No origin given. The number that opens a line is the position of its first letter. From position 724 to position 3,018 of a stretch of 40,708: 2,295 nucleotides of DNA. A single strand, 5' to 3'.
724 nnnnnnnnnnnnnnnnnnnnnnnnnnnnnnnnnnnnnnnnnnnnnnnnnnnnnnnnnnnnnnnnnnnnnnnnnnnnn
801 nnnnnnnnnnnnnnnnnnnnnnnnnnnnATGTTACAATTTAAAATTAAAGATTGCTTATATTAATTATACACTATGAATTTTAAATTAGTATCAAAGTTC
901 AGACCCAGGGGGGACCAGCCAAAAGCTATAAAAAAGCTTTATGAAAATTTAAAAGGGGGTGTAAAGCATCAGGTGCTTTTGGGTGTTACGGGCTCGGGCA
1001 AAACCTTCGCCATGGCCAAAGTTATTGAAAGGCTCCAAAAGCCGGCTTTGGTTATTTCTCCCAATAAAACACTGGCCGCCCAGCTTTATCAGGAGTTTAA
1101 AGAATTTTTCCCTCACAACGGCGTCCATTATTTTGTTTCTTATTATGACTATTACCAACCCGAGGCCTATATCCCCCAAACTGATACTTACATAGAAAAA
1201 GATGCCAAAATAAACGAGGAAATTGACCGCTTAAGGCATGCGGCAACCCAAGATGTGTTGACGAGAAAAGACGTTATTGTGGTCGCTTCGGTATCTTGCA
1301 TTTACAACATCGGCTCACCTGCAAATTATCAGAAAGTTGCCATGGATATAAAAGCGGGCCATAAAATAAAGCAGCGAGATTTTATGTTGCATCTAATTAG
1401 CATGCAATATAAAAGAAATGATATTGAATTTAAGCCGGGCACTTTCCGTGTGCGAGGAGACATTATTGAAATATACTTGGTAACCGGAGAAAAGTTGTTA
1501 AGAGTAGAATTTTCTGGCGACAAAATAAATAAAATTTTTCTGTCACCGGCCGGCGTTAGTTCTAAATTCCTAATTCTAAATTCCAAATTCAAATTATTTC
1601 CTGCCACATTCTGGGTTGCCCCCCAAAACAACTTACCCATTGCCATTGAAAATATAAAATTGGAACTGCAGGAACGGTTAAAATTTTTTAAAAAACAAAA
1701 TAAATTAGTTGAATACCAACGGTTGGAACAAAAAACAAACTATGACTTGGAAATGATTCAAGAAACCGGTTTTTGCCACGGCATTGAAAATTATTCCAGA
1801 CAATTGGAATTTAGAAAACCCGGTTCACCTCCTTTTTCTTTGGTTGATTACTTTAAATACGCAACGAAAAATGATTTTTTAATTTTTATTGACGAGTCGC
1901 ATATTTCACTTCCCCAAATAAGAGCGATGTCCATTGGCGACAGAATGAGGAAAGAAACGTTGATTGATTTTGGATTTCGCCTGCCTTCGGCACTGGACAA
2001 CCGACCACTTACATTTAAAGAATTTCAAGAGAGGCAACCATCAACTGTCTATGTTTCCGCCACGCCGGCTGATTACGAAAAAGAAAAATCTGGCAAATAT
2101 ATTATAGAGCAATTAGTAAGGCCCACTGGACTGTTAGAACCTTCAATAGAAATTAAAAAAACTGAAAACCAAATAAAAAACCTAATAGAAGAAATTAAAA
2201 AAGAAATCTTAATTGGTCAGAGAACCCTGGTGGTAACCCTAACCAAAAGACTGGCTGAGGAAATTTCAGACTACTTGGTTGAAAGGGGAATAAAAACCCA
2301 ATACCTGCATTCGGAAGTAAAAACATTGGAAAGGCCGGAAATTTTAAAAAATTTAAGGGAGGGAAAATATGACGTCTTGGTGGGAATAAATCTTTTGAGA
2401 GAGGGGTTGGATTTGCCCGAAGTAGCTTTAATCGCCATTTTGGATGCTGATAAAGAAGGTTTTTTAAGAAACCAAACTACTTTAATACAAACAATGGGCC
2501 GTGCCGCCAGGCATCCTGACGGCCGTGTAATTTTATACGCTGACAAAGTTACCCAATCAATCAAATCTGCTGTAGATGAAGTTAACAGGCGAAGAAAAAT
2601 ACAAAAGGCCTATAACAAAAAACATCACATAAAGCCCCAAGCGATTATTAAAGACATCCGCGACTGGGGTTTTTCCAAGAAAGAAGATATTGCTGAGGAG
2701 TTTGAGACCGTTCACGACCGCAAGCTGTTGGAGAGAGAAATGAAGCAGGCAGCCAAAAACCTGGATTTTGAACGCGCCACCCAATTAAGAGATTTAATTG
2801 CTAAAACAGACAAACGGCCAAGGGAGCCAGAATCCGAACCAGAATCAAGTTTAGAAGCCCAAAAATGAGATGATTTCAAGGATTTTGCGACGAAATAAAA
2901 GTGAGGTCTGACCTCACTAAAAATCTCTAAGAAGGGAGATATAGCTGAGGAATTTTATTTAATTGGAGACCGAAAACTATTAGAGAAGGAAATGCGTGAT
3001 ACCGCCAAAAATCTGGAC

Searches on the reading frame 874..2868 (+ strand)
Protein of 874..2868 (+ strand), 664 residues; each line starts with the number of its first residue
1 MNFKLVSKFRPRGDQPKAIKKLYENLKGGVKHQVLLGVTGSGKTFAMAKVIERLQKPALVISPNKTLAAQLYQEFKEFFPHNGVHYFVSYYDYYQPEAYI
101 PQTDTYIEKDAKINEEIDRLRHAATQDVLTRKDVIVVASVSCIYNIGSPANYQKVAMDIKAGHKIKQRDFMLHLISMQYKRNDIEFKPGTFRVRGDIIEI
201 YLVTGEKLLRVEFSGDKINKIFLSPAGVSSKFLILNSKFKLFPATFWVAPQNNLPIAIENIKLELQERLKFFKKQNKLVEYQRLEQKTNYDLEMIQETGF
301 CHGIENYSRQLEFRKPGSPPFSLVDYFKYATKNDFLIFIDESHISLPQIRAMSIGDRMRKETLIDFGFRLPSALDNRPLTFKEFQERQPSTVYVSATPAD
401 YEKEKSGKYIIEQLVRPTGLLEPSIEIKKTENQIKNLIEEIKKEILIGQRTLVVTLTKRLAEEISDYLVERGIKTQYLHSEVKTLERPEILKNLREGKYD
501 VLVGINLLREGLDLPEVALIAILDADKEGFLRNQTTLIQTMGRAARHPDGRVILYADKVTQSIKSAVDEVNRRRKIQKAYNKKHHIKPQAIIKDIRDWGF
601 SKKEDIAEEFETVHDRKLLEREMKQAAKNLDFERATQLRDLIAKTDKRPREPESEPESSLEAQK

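Call 67: search_protein_families(library=pfam, proteins=[window:874-2868:+], max_evalue=0.001)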
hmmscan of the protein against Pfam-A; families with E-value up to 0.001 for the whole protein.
window:874-2868:+ (664 aa): 7 families
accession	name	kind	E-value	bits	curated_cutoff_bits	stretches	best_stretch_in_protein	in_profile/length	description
PF17757.6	UvrB_inter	-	4.6e-20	72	22.9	1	158-224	2-69/91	UvrB interaction domain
PF00271.37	Helicase_C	-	8e-20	71.6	23.5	1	435-547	4-109/110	Helicase conserved C-terminal domain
PF12344.14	UvrB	-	9.2e-20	70.7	27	1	554-596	1-43/43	Ultra-violet resistance protein B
PF04851.21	ResIII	-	9.5e-14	52.1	22.5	1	9-83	2-81/164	Type III restriction enzyme, res subunit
PF00270.35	DEAD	-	3.2e-12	46.9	26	1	14-85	3-75/167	DEAD/DEAH box helicase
PF02151.25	UVR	-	2.2e-08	34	21.5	1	619-644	7-32/36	UvrB/uvrC motif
PF13307.12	Helicase_C_2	-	0.0009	19.8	25.3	0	448-521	9-87/170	Helicase C-terminal domain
